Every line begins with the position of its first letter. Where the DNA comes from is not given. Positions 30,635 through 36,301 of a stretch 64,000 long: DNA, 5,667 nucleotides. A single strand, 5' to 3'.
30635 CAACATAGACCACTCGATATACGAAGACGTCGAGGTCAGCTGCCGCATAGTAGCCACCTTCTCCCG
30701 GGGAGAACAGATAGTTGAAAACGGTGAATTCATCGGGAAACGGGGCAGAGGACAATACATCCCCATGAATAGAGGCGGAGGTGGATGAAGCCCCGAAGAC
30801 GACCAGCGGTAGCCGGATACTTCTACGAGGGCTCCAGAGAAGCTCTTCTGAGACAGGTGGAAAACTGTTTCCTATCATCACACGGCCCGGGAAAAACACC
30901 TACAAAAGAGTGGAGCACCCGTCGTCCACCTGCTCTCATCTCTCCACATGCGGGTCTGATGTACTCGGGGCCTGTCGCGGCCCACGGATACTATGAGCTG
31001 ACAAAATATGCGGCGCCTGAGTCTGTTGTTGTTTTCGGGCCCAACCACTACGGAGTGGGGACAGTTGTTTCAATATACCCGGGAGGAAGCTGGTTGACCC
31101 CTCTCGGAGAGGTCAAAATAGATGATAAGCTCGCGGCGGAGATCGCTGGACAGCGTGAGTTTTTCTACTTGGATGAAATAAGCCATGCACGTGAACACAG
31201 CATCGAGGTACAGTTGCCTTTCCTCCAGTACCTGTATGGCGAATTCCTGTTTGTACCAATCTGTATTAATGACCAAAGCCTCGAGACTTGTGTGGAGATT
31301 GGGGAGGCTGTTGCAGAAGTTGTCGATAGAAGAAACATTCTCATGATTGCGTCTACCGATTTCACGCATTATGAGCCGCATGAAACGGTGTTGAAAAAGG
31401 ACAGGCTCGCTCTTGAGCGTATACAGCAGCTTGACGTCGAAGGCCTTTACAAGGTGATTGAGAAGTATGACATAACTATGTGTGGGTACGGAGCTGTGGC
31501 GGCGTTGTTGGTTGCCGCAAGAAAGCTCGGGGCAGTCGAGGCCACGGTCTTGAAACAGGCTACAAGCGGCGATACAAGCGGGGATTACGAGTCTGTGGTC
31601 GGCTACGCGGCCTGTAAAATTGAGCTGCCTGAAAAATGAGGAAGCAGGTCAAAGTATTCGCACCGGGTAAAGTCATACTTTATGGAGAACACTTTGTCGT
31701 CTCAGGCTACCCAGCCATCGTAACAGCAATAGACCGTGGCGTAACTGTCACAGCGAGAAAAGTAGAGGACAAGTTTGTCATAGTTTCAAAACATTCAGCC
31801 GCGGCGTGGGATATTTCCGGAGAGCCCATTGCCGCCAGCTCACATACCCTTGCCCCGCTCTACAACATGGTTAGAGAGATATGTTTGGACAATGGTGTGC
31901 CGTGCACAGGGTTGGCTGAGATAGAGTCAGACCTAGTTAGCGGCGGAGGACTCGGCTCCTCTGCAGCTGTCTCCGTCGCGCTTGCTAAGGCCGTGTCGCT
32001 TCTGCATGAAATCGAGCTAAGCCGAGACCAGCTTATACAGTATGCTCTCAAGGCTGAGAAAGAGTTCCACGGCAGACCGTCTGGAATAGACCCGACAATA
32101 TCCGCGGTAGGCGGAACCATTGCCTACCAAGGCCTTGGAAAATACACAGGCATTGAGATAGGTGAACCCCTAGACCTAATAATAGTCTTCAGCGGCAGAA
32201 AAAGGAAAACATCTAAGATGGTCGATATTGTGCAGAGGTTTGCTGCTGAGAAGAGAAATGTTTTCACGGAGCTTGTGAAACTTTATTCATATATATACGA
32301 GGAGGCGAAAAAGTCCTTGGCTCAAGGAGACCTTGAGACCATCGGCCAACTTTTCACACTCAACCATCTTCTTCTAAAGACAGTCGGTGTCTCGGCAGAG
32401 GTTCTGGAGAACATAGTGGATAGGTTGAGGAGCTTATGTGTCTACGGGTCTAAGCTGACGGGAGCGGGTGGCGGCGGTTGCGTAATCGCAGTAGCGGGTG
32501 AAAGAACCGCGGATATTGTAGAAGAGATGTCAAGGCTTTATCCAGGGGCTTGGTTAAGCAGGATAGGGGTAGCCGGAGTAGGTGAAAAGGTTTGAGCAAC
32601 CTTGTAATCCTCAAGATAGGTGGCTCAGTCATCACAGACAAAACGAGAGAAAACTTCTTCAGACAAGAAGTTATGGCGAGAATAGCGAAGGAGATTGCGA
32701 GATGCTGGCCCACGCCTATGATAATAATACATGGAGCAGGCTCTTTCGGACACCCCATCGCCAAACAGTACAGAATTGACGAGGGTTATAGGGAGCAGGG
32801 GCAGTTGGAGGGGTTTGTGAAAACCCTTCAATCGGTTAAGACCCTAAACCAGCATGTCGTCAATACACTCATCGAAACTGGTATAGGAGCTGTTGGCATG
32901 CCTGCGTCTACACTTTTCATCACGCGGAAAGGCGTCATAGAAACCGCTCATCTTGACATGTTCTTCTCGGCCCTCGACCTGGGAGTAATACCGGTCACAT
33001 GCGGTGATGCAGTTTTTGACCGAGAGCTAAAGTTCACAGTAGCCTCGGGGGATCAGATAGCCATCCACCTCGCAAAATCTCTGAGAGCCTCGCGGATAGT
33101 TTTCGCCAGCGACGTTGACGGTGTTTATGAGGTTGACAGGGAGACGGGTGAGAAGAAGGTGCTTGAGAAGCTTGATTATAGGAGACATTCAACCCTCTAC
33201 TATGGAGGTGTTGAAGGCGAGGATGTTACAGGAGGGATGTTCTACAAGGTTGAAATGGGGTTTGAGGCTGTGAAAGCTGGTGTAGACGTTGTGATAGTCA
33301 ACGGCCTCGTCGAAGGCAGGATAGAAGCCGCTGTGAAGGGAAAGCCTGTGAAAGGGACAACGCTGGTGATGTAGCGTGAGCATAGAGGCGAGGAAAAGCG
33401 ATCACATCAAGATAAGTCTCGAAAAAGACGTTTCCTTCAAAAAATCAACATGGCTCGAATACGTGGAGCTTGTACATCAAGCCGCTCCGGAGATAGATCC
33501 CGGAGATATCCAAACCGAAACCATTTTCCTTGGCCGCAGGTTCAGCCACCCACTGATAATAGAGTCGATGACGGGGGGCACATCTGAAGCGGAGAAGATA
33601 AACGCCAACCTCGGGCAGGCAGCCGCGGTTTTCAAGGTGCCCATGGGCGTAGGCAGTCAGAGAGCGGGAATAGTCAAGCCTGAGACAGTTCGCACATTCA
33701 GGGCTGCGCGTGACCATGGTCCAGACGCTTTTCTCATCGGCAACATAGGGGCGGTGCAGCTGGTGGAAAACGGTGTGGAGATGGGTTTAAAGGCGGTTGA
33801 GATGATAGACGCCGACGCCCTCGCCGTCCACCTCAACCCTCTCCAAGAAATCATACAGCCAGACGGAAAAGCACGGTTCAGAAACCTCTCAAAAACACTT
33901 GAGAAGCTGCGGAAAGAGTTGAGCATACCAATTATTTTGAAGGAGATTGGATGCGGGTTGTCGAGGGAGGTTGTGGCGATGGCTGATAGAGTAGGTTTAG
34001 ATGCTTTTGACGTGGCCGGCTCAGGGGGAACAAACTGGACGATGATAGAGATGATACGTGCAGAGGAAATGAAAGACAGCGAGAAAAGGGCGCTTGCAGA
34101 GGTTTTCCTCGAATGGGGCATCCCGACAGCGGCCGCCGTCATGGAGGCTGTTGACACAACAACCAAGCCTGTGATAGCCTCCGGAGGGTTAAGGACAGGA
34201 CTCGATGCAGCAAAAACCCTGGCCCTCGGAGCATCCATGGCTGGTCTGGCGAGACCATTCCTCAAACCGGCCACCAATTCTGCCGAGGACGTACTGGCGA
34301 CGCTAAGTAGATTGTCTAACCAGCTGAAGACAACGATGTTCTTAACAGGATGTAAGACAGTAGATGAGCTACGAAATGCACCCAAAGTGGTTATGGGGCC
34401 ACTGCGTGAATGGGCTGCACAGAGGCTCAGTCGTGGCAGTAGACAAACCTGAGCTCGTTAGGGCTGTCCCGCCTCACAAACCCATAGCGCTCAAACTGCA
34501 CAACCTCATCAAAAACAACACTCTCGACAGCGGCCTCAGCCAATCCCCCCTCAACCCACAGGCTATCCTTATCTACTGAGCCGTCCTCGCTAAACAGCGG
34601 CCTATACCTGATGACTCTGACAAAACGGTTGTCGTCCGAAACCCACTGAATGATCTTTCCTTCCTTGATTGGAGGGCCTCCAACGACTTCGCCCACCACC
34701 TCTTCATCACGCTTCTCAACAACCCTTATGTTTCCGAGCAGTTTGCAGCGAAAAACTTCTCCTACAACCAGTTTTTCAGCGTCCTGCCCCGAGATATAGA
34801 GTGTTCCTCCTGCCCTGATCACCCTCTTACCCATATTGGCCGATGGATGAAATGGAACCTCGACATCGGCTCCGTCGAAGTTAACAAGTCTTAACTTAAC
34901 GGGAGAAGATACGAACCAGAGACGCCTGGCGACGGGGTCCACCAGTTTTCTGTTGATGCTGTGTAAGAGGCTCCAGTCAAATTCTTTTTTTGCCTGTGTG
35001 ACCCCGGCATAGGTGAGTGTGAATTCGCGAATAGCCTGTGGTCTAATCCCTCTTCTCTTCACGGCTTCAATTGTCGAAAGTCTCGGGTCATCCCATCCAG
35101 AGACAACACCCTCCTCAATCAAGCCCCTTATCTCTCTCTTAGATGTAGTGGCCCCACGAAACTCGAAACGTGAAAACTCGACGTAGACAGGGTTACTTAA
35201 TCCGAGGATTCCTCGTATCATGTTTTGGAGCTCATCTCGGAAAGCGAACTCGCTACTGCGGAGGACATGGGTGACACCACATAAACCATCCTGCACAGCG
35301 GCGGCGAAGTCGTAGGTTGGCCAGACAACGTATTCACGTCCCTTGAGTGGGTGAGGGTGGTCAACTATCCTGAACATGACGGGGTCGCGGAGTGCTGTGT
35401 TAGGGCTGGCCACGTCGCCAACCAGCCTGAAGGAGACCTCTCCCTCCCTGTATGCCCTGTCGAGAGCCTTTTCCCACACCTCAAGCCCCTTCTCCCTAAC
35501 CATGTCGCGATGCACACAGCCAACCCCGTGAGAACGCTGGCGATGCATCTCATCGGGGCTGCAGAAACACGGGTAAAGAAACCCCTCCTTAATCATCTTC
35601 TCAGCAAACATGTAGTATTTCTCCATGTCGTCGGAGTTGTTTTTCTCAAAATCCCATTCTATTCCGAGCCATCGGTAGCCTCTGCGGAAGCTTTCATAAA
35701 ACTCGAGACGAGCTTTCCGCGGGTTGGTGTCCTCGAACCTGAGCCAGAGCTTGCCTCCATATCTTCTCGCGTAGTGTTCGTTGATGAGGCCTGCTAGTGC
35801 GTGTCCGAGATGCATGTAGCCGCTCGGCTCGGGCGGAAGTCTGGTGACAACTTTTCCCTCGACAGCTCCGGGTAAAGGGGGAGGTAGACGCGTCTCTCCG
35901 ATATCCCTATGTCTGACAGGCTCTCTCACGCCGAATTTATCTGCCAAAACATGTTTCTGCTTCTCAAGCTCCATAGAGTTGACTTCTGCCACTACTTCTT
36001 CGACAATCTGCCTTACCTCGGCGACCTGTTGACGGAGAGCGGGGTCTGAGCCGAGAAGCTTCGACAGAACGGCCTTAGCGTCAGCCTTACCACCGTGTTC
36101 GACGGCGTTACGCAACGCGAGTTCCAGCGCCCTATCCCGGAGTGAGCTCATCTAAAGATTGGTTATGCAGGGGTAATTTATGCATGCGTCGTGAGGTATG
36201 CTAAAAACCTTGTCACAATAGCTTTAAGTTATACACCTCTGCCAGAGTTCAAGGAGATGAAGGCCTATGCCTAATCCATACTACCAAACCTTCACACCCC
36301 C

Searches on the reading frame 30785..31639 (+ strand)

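Call 80: search_protein_families(library=pfam, proteins=[window:30785-31639:+], max_evalue=0.00001)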
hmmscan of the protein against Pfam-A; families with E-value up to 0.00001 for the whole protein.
window:30785-31639:+ (284 aa): 1 family
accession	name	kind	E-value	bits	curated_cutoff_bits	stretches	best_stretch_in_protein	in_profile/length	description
PF01875.22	Memo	-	3.6e-80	269.5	27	1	7-276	2-267/269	Memo-like protein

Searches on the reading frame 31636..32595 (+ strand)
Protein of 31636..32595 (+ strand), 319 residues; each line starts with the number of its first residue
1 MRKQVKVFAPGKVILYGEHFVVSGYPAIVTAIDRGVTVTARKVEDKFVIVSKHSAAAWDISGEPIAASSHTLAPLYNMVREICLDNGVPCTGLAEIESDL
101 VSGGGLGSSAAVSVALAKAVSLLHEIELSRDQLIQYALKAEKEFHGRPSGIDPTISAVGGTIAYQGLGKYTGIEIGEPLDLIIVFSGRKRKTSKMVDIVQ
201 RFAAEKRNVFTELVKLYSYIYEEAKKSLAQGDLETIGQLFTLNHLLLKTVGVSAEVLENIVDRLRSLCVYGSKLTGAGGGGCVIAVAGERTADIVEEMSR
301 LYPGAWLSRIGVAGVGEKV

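Call 80: search_protein_families(library=pfam, proteins=[window:31636-32595:+], max_evalue=0.00001)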
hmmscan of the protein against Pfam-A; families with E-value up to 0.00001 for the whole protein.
window:31636-32595:+ (319 aa): 2 families
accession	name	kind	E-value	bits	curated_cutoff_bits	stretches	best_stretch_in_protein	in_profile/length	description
PF00288.32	GHMP_kinases_N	-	2.1e-15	57.1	22.3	1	94-160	20-87/87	GHMP kinases N terminal domain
PF08544.19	GHMP_kinases_C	-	1.1e-12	48.5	21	1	225-298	2-79/85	GHMP kinases C terminal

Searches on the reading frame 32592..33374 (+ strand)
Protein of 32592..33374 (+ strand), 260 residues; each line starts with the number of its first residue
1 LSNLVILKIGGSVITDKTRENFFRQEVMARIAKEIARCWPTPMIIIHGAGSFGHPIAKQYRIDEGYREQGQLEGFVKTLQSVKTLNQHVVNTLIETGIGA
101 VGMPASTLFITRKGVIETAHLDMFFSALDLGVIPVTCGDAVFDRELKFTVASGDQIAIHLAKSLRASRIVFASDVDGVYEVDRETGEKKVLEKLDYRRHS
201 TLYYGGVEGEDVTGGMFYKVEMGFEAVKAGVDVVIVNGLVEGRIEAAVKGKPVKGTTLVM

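Call 80: search_protein_families(library=pfam, proteins=[window:32592-33374:+], max_evalue=0.00001)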
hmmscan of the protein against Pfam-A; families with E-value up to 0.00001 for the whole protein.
window:32592-33374:+ (260 aa): 1 family
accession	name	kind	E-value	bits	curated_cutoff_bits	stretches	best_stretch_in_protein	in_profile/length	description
PF00696.33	AA_kinase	-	8.7e-40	137.3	24.9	1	4-237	2-234/234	Amino acid kinase family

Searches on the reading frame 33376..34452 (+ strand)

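Call 80: search_protein_families(library=pfam, proteins=[window:33376-34452:+], max_evalue=0.00001)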
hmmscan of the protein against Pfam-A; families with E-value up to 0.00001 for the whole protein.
window:33376-34452:+ (358 aa): 2 families
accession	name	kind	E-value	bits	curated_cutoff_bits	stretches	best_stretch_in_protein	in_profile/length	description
PF01070.24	FMN_dh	-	6.4e-24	85.1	24.9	1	173-334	208-345/350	FMN-dependent dehydrogenase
PF00478.31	IMPDH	-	1.6e-06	27.8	25.6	0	247-289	188-233/345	IMP dehydrogenase / GMP reductase domain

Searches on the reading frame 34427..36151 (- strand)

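Call 80: search_protein_families(library=pfam, proteins=[window:34427-36151:-], max_evalue=0.00001)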
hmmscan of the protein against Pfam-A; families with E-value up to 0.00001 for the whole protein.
window:34427-36151:- (574 aa): 3 families
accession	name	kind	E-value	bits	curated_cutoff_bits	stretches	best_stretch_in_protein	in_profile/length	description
PF00749.27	tRNA-synt_1c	-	3.7e-72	243.3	23.4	1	100-402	1-310/314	tRNA synthetases class I (E and Q), catalytic domain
PF03950.23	tRNA-synt_1c_C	-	2.7e-14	53.6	23.9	1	408-483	1-79/91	tRNA synthetases class I (E and Q), anti-codon binding domain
PF20974.2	tRNA-synt_1c_C2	-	1.2e-09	39.1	23.9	1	500-562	1-69/69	tRNA synthetases class I (E and Q), anti-codon binding domain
